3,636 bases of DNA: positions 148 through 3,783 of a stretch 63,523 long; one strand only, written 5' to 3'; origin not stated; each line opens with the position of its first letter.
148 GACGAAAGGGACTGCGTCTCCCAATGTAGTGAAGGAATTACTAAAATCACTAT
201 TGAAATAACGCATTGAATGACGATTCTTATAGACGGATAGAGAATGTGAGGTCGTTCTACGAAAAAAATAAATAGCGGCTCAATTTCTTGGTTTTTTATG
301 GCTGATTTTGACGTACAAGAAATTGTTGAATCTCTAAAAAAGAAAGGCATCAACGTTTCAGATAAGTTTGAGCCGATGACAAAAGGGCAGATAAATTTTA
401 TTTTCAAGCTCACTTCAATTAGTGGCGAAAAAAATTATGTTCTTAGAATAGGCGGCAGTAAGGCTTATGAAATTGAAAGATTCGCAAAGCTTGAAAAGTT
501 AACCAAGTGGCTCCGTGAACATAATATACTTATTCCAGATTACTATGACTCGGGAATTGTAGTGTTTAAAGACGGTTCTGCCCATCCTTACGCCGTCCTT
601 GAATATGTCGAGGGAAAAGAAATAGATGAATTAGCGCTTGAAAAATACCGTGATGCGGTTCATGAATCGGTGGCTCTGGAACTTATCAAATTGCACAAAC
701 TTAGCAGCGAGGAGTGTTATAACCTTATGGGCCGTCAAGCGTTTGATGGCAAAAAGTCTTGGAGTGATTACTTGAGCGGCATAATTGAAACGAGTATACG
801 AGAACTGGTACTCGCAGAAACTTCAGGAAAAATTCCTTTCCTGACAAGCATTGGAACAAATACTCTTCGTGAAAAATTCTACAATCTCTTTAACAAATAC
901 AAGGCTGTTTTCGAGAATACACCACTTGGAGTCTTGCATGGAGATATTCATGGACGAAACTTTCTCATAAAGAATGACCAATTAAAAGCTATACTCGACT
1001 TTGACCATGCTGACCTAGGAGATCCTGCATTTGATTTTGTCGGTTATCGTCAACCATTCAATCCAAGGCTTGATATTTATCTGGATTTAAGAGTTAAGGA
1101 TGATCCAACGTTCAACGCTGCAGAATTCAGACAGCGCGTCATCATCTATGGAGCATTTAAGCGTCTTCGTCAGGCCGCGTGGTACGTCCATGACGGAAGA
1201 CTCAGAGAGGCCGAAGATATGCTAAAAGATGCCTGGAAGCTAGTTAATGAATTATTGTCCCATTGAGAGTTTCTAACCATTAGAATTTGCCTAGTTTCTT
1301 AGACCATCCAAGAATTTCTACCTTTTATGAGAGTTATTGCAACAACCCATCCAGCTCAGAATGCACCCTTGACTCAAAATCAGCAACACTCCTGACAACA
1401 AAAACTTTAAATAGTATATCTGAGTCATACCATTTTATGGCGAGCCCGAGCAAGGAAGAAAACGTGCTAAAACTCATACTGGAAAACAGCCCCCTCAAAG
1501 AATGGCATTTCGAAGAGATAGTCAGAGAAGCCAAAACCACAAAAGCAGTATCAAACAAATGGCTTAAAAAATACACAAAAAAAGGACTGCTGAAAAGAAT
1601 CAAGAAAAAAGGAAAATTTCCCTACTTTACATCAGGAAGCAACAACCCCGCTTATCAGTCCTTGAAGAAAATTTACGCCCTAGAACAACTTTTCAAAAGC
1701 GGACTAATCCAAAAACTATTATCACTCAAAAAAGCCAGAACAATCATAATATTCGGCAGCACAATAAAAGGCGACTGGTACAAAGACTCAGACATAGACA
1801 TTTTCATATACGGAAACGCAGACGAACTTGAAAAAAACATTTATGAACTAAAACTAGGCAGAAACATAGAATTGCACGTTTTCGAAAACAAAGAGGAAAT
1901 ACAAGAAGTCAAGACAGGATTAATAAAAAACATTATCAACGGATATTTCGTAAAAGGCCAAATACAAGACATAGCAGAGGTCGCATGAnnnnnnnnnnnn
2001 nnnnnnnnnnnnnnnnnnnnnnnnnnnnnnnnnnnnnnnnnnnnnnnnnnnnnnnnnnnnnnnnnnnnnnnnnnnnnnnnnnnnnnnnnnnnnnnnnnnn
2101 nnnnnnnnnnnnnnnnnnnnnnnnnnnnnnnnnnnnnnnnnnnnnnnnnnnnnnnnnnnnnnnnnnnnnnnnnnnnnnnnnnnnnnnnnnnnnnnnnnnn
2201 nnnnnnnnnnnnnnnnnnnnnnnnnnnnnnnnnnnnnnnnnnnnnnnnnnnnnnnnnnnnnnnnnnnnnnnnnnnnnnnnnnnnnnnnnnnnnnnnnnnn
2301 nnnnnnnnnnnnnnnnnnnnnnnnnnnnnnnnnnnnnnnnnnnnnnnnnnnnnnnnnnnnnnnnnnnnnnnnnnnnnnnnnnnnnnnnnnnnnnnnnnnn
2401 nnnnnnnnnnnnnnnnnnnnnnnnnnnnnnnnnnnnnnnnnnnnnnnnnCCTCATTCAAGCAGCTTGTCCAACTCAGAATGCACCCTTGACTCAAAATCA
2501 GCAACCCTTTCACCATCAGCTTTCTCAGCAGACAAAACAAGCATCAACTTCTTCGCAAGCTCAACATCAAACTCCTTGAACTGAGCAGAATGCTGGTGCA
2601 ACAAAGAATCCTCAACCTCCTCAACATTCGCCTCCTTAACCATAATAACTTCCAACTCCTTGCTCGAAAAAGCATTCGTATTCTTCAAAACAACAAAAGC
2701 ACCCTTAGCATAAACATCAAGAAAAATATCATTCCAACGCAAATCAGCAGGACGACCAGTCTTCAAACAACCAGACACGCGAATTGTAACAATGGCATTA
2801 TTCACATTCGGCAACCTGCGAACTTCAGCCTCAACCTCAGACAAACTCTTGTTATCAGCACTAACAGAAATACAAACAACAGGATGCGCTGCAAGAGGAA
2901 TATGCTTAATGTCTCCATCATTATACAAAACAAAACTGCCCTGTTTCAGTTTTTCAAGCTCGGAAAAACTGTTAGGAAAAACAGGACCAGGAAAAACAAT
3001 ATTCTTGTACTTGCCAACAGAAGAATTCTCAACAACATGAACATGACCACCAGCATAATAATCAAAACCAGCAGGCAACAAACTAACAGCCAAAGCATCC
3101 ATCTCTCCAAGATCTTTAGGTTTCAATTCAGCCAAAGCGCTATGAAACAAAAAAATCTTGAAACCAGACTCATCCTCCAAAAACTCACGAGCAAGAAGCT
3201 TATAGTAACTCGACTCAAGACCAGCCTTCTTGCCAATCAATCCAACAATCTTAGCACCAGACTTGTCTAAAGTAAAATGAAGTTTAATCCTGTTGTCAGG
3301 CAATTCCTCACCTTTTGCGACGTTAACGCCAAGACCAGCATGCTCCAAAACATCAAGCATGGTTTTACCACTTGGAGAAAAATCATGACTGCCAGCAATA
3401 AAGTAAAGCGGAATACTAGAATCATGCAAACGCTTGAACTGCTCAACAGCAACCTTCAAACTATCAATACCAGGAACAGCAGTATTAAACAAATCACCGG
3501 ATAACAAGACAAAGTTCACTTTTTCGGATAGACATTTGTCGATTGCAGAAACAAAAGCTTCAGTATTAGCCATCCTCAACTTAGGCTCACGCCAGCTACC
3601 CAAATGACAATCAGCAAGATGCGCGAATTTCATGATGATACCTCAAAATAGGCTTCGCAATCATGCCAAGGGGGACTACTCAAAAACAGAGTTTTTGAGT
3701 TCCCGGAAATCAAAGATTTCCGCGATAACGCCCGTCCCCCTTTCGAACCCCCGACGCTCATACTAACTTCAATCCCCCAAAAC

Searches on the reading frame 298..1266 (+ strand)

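Call 63: search_protein_families(library=pfam, proteins=[window:298-1266:+], max_evalue=0.001)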
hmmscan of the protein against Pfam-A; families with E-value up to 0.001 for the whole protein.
window:298-1266:+ (322 aa): 1 family
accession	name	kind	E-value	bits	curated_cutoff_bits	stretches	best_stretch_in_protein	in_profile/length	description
PF01636.29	APH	-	2.5e-19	70.4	23.2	1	27-249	5-208/239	Phosphotransferase enzyme family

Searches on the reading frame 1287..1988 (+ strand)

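Call 63: search_protein_families(library=pfam, proteins=[window:1287-1988:+], max_evalue=0.001)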
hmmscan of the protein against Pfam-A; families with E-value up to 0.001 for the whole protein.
window:1287-1988:+ (233 aa): 2 families
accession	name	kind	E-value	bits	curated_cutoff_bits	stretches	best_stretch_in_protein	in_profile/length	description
PF01909.29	NTP_transf_2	-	5.1e-10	40.1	21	1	140-215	4-85/93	Nucleotidyltransferase domain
PF18765.7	Polbeta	-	6.5e-09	36.3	26.9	1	142-207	4-68/93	Polymerase beta, Nucleotidyltransferase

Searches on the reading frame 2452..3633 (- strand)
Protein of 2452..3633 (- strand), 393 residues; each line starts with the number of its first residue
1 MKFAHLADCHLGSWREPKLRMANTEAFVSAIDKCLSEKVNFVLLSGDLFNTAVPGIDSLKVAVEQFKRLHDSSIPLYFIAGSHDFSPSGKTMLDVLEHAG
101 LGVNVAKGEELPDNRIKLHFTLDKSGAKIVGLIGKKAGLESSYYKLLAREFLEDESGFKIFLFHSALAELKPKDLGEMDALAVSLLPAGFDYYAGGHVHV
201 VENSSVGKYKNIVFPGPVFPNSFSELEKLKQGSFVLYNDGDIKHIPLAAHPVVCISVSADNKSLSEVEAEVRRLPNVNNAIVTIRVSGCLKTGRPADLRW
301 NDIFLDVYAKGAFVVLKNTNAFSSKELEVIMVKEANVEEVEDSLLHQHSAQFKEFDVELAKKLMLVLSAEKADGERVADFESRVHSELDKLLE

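Call 63: search_protein_families(library=pfam, proteins=[window:2452-3633:-], max_evalue=0.001)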
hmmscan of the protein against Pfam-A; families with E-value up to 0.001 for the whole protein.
window:2452-3633:- (393 aa): 2 families
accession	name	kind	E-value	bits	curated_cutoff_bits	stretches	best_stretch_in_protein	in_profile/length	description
PF00149.33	Metallophos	-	1.8e-14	55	21.5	1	1-200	1-190/191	Calcineurin-like phosphoesterase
PF12850.12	Metallophos_2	-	3.2e-06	27.7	27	1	1-224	1-141/154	Calcineurin-like phosphoesterase superfamily domain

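Call 87: find_homologous_proteins(query=window:2452-3633:-, max_evalue=1e-40)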
Query window:2452-3633:- (393 aa): 3519 proteins with E <= 1e-40 among 8000 candidates; the best 120 are listed.
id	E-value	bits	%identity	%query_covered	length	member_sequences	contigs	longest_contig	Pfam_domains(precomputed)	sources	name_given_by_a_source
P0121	2.5e-238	809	92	100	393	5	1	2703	PF12850.13,PF00149.34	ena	-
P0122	1.6e-234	796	91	100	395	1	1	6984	PF12850.13,PF00149.34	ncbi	-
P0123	8.0e-233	791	90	100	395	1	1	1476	PF12850.13,PF00149.34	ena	-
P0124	2.1e-226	769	88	100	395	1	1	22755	PF00149.34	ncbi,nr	ncbi:DNA double-strand break repair protein Mre11 [uncultured archaeon]|nr:DNA double-strand break r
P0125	8.8e-208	708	92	88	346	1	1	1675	-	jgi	jgi:exonuclease SbcD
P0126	1.3e-200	685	76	100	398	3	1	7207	PF12850.13,PF00149.34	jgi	-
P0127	2.3e-194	664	74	100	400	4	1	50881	PF12850.13,PF00149.34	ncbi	-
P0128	2.1e-190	651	73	100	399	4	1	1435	PF12850.13,PF00149.34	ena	-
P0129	2.7e-190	651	72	100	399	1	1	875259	PF12850.13,PF00149.34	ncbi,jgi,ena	-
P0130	6.9e-190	649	70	100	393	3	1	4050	PF12850.13,PF00149.34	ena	-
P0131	2.9e-189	647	71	100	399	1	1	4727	PF12850.13,PF00149.34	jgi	jgi:hypothetical protein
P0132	1.7e-188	645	72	100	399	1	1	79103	PF12850.13,PF00149.34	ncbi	-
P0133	2.2e-188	644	71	100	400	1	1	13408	PF12850.13,PF00149.34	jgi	jgi:hypothetical protein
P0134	4.1e-188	643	71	100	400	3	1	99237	PF12850.13,PF00149.34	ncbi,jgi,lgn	-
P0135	5.1e-188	643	74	100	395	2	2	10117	PF12850.13,PF00149.34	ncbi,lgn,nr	ncbi:exonuclease SbcCD subunit D [Candidatus Woesearchaeota archaeon]|nr:exonuclease SbcCD subunit D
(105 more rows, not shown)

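Call 89: find_encoding_contigs(protein=P0121, flank=2500, max_places=2)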
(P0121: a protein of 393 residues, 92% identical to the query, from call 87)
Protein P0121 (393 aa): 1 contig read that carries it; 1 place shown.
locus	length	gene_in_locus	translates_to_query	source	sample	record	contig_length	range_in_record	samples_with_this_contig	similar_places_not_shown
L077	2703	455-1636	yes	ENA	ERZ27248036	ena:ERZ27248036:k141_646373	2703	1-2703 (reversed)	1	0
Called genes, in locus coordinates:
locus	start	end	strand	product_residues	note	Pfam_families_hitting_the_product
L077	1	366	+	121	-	?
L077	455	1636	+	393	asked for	PF00149:Metallophos, PF12850:Metallophos_2 (weak)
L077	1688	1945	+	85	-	PF04014:MazE_antitoxin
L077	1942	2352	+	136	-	PF10130:PIN_2 (faint), PF13470:PIN_3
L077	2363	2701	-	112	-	?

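Call 90: find_encoding_contigs(protein=P0122, flank=2500, max_places=2)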
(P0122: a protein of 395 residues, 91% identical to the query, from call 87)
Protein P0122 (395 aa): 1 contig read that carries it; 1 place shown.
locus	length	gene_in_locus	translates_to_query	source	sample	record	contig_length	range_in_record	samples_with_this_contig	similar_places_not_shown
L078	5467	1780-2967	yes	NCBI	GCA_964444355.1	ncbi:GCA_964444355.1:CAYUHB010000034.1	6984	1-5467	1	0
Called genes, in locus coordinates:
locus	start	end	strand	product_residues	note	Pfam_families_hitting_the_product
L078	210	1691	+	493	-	PF01935:DUF87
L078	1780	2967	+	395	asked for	PF00149:Metallophos, PF12850:Metallophos_2 (faint)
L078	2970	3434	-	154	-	-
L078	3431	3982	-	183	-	PF01909:NTP_transf_2, PF18765:Polbeta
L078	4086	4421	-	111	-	PF02452:PemK_toxin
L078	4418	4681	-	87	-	PF04014:MazE_antitoxin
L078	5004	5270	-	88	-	PF04014:MazE_antitoxin (weak)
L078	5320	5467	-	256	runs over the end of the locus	PF01978:TrmB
